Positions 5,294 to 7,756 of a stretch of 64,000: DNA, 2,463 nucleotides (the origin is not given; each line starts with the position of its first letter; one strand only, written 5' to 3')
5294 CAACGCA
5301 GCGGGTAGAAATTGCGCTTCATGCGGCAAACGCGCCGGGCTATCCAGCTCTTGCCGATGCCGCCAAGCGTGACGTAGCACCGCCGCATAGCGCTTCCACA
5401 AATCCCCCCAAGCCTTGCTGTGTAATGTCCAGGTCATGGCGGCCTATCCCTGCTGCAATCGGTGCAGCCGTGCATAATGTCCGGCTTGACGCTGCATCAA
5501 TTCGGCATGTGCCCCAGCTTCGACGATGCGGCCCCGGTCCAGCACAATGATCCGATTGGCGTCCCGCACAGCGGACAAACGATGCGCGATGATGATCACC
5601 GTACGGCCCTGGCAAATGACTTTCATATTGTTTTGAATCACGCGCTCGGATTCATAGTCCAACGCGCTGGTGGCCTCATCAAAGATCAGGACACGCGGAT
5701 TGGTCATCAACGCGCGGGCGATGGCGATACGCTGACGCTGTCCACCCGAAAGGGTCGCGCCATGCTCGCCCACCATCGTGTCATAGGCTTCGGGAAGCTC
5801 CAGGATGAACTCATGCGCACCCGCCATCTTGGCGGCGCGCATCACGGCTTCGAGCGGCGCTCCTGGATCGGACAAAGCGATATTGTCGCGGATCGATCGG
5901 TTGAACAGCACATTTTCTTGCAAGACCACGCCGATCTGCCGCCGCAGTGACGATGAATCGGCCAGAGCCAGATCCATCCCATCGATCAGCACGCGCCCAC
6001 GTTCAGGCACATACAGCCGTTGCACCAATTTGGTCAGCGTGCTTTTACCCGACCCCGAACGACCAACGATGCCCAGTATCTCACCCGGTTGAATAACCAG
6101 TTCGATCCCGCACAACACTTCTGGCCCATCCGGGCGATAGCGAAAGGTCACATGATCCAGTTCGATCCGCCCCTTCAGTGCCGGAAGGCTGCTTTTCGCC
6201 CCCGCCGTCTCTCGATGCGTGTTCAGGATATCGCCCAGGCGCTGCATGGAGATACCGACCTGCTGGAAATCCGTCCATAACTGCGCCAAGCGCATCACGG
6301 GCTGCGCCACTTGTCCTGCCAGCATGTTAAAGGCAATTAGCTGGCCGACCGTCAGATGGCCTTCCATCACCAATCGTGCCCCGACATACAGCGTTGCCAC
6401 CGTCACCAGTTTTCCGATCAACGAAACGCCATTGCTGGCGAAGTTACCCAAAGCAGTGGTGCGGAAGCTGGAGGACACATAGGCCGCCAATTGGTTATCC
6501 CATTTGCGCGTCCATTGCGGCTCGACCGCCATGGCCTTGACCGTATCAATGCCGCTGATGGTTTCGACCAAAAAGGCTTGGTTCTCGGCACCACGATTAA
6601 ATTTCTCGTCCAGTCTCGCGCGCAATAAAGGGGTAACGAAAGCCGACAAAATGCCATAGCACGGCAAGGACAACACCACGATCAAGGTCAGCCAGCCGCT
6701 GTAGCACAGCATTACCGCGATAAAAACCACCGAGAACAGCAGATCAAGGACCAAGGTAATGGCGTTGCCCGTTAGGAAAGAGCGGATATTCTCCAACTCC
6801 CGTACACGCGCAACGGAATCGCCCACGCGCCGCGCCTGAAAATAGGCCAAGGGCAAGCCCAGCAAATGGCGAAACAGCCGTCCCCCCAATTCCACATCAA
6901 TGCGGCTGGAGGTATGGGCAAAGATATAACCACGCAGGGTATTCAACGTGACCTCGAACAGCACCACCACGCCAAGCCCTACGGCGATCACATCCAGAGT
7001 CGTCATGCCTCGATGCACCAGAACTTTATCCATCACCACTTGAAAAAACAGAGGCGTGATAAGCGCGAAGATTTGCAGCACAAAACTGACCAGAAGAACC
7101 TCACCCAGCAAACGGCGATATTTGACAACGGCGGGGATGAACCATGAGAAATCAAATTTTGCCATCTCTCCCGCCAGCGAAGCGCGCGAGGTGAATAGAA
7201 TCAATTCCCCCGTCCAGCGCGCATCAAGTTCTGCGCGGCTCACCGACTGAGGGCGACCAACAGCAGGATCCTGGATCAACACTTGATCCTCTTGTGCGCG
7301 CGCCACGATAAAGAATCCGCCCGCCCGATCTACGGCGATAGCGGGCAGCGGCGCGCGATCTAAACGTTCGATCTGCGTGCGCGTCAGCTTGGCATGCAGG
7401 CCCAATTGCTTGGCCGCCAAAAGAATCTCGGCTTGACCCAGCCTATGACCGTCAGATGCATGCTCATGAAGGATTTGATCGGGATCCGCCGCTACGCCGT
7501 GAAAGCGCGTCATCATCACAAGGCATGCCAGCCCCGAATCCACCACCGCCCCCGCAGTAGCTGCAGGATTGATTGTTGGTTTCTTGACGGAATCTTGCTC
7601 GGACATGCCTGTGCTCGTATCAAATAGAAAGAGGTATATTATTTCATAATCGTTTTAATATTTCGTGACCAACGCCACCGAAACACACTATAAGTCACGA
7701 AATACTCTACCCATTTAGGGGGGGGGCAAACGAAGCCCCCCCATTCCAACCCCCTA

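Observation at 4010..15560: T1SS operon whose RTX cargo carries an N-terminal lysozyme-like domain plus LysM, with a periplasmic protein in the hlyC slot: candidate secreted muramidase bacteriocin and immunity pair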

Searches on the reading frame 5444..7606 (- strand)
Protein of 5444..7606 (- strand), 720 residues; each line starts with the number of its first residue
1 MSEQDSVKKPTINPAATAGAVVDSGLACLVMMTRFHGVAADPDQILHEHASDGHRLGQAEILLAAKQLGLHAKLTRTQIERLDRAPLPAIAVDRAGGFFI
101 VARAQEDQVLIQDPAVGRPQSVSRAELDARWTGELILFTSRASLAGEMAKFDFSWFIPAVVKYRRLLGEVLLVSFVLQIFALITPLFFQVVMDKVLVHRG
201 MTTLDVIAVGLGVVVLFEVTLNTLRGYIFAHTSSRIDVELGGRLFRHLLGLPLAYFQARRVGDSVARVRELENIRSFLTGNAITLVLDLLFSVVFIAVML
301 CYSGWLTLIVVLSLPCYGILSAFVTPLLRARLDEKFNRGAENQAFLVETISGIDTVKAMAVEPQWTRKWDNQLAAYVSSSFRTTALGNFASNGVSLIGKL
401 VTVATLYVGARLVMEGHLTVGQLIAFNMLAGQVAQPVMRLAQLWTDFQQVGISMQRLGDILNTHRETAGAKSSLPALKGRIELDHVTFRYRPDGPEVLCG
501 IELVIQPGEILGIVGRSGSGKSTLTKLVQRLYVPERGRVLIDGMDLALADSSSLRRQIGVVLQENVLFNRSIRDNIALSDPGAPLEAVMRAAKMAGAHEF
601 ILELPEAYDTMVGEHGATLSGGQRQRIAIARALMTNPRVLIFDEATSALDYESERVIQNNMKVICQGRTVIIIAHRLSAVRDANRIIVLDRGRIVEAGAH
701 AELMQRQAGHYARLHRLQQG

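Call 5: search_protein_families(library=pfam, proteins=[window:5444-7606:-], max_evalue=0.01)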
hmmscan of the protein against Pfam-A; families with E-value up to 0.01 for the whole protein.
window:5444-7606:- (720 aa): 8 families
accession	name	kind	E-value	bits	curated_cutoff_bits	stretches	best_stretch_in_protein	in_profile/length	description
PF00664.28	ABC_membrane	-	6.9e-58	196.9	28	1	170-437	4-274/274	ABC transporter transmembrane region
PF00005.33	ABC_tran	-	2.2e-34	119.5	25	1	500-647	3-137/137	ABC transporter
PF03412.21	Peptidase_C39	-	1.1e-21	77.4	22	1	22-142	11-132/133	Peptidase C39 family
PF02463.25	SMC_N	-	1.5e-05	25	40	1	536-688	108-210/220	RecF/RecN/SMC N terminal domain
PF09818.15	ABC_ATPase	-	0.0016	17.9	23.2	0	596-651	136-190/283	P-loop domain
PF13191.12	AAA_16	-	0.0023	18.9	32.6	1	509-658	25-153/167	AAA ATPase domain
PF13401.12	AAA_22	-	0.0046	17.7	27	0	510-568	7-64/130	AAA domain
PF13555.12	AAA_29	-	0.0076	16.4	27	0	509-535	23-49/61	P-loop containing region of AAA domain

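Call 16: search_protein_families(library=ncbifam, proteins=[window:5444-7606:-], max_evalue=0.1)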
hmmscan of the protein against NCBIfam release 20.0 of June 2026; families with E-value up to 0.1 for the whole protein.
window:5444-7606:- (720 aa): 193 families (the best 25 are shown)
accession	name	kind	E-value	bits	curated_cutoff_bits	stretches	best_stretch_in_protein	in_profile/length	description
TIGR01846.1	type_I_sec_HlyB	subfamily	0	1045.2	725.55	1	25-719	1-693/694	type I secretion system permease/ATPase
TIGR03375.1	type_I_sec_LssB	subfamily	1.5e-170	568.9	693.1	1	26-707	4-692/696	type I secretion system permease/ATPase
TIGR03796.1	NHLM_micro_ABC1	equivalog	1.2e-146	489.8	853.3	1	22-714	11-708/710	NHLP family bacteriocin export ABC transporter peptidase/permease/ATPase subunit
TIGR02203.1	MsbA_lipidA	equivalog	2.9e-120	402.5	602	1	170-718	15-569/572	lipid A export permease/ATP-binding protein MsbA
TIGR03797.1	NHLM_micro_ABC2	equivalog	6.4e-120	401.7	709.4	1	159-718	130-685/686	NHLP bacteriocin export ABC transporter permease/ATPase subunit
NF052233.1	CphA_assoc_ABC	equivalog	1.5e-119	400.5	880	1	161-719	176-744/766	cyanophycin metabolism-associated ABC transporter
TIGR00958.1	3a01208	subfamily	3.3e-118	395.9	874.6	1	167-714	163-710/711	antigen peptide transporter 2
TIGR01193.1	bacteriocin_ABC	subfamily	4.9e-117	392.2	523.85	1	59-715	42-706/708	peptide cleavage/export ABC transporter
TIGR02204.1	MsbA_rel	hypoth_equivalog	5.6e-117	391.8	780.4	1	155-718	8-575/576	ABC transporter, permease/ATP-binding protein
TIGR01842.1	type_I_sec_PrtD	subfamily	1e-107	361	510.15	1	161-705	2-542/544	type I secretion system permease/ATPase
NF045513.1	HepA_fam_ABC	equivalog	3.6e-103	346.1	725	1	213-719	99-610/610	heterocyst formation ABC transporter subunit HepA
NF010178.0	PRK13657.1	equivalog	2.1e-94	317.1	733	1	163-718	17-570/588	glucan ABC transporter ATP-binding protein/ permease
NF008381.0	PRK11176.1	equivalog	2.6e-93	313.4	867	1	201-719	61-580/582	lipid A ABC transporter ATP-binding protein/permease MsbA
NF008055.0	PRK10789.1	equivalog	7.6e-87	292.1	845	1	153-719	7-572/590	SmdA family multidrug ABC transporter permease/ATP-binding protein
TIGR01192.1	chvA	subfamily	1.4e-80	271.6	585.4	1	167-716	21-568/585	glucan export ABC transporter ATP-binding protein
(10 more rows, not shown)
